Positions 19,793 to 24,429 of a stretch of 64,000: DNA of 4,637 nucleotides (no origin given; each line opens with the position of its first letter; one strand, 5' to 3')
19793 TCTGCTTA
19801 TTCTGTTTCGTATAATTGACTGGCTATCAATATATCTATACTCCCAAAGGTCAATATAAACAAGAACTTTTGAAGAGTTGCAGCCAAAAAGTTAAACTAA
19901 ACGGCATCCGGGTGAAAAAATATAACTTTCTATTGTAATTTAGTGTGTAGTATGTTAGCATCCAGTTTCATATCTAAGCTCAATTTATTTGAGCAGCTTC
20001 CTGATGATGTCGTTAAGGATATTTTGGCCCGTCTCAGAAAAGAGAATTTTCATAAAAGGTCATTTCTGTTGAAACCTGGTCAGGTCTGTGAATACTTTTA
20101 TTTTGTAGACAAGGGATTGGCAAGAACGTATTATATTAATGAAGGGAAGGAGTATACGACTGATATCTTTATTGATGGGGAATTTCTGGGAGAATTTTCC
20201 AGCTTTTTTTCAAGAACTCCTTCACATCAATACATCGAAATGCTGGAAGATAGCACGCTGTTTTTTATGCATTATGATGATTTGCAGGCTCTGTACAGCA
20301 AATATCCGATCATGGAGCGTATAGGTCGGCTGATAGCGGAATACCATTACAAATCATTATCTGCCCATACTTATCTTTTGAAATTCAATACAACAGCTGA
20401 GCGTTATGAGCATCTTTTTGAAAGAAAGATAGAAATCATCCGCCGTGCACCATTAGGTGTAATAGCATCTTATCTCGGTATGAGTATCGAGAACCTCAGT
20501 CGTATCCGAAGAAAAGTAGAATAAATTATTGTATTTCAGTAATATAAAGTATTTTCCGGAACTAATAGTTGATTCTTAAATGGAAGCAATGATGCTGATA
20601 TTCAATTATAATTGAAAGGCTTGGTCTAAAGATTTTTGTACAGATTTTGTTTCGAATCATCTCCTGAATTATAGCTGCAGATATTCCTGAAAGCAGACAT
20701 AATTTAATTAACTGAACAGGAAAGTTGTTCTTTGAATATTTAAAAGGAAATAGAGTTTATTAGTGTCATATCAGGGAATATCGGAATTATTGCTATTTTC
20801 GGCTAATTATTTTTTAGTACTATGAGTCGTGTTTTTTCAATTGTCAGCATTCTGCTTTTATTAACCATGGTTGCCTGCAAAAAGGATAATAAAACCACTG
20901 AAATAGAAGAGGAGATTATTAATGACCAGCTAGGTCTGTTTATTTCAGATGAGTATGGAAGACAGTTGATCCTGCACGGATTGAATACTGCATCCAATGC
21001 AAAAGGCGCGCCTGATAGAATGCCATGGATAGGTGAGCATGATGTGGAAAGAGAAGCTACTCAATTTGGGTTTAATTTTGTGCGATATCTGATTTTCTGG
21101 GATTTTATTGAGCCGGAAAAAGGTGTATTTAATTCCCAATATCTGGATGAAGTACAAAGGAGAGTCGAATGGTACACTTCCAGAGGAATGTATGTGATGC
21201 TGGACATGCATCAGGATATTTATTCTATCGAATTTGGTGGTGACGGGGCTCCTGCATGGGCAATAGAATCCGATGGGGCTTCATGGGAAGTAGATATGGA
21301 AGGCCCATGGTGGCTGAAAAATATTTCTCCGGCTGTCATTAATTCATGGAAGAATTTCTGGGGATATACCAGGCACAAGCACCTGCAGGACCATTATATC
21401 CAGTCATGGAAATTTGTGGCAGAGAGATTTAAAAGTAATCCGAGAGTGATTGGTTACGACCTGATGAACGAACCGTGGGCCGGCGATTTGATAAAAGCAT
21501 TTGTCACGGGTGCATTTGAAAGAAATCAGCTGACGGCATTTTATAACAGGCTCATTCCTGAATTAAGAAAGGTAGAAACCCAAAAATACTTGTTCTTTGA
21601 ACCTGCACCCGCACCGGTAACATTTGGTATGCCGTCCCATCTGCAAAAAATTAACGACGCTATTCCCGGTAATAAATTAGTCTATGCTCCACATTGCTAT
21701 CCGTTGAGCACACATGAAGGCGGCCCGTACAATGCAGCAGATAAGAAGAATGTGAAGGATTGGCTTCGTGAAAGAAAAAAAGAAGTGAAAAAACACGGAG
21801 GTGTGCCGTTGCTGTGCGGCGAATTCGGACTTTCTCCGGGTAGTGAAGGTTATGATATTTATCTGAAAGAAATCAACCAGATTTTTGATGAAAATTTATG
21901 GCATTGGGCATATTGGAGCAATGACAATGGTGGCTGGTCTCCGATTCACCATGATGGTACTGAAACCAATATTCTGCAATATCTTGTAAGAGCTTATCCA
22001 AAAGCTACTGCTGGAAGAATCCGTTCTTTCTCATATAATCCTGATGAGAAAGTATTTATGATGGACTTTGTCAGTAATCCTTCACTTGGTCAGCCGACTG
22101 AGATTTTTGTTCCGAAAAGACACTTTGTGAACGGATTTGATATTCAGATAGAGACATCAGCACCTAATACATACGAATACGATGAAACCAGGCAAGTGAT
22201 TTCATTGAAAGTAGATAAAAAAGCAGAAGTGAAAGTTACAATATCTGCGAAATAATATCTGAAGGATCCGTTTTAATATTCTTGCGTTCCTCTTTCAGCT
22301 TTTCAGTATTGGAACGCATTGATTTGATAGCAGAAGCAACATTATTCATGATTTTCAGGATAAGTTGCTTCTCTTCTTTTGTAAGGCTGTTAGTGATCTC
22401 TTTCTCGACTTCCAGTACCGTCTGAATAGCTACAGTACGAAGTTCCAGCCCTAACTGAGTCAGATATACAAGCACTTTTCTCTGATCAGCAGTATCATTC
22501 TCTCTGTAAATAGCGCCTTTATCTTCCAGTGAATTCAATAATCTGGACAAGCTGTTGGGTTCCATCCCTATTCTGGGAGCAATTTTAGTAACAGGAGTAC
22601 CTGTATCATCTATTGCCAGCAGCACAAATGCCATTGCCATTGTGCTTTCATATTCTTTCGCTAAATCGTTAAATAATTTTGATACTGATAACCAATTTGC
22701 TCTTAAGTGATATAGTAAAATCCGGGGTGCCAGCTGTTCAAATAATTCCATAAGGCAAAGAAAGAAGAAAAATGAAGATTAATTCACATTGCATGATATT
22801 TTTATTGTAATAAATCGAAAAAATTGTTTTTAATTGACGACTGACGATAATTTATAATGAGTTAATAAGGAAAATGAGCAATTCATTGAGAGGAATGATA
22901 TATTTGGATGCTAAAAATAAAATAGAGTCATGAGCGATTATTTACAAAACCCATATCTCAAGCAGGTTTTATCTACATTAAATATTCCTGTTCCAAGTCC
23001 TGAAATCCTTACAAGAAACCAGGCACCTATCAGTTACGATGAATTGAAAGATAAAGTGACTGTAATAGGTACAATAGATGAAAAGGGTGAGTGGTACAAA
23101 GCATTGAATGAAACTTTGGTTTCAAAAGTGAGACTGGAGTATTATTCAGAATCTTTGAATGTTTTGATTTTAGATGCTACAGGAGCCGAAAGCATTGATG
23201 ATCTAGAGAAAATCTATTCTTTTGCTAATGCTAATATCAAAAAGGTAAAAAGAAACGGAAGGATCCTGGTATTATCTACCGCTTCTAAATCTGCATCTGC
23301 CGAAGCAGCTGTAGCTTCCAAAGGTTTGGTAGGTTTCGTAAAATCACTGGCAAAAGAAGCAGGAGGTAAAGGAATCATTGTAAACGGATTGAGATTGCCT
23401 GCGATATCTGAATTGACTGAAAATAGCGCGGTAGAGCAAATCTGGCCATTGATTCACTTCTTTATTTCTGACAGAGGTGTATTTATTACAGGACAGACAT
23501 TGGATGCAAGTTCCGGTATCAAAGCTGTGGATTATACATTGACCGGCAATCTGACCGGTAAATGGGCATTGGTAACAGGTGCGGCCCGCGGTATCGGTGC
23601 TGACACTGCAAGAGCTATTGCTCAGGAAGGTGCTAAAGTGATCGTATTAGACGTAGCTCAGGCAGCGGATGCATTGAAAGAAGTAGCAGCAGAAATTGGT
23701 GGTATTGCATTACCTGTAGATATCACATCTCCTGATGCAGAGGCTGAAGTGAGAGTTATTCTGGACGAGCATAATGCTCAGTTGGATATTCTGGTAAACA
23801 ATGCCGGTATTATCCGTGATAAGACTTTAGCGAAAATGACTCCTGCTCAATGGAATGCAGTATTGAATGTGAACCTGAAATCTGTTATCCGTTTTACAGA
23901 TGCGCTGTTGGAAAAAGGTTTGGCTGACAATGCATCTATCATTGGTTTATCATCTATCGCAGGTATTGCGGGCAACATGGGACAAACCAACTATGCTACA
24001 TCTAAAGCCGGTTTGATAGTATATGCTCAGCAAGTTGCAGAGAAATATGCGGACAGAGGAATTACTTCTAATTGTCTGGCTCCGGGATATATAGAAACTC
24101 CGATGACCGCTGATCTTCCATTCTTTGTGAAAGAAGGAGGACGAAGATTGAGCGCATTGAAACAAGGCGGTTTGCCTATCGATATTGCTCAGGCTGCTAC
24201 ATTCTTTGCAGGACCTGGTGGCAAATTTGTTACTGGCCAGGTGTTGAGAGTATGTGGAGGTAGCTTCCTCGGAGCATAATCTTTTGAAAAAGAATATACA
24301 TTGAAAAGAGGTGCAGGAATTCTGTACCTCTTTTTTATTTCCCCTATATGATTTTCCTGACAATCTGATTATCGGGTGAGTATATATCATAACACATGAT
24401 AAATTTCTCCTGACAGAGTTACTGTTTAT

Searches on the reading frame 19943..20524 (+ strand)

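Call 61: search_protein_families(library=pfam, proteins=[window:19943-20524:+], max_evalue=0.00001)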
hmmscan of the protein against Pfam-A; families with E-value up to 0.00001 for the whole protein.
window:19943-20524:+ (193 aa): 1 family
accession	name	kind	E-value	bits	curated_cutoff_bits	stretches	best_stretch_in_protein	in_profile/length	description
PF00027.35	cNMP_binding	-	1.2e-13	51.2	27.5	1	34-121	2-89/89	Cyclic nucleotide-binding domain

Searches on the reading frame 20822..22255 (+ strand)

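Call 61: search_protein_families(library=pfam, proteins=[window:20822-22255:+], max_evalue=0.00001)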
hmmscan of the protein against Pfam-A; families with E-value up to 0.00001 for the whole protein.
window:20822-22255:+ (477 aa): 2 families
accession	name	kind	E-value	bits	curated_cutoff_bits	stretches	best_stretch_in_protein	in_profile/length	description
PF00150.24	Cellulase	-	9e-34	117.6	23.5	1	45-369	4-270/272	Cellulase (glycosyl hydrolase family 5)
PF18564.7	Glyco_hydro_5_C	-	8.8e-17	61.8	22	1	390-474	1-87/87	Glycoside hydrolase family 5 C-terminal domain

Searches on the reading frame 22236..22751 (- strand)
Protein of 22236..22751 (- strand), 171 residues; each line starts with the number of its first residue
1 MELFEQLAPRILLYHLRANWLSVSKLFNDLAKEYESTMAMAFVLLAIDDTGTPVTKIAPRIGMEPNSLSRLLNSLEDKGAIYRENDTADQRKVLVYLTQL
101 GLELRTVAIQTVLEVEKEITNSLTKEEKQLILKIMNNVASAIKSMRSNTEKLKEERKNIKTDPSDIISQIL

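Call 61: search_protein_families(library=pfam, proteins=[window:22236-22751:-], max_evalue=0.00001)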
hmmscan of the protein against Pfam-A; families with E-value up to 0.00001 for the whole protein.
window:22236-22751:- (171 aa): 2 families
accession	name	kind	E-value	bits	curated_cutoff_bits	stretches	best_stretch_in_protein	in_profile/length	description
PF01047.28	MarR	-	4.6e-09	36.5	24.6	1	52-93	18-59/59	MarR family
PF22381.2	Staph_reg_Sar_Rot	-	3.1e-07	30.8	27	1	25-101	1-78/85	Transcriptional regulator SarA/Rot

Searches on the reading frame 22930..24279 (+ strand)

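Call 61: search_protein_families(library=pfam, proteins=[window:22930-24279:+], max_evalue=0.00001)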
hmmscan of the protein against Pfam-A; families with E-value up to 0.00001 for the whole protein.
window:22930-24279:+ (449 aa): 3 families
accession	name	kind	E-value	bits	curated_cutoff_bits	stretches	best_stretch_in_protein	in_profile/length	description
PF13561.12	adh_short_C2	-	1.5e-53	182.2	27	1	217-444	1-234/236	Enoyl-(Acyl carrier protein) reductase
PF00106.31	adh_short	-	6.5e-47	160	26.6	1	211-395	1-189/195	short chain dehydrogenase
PF08659.16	KR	-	5.3e-17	62.7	22.6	1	213-360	3-154/180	KR domain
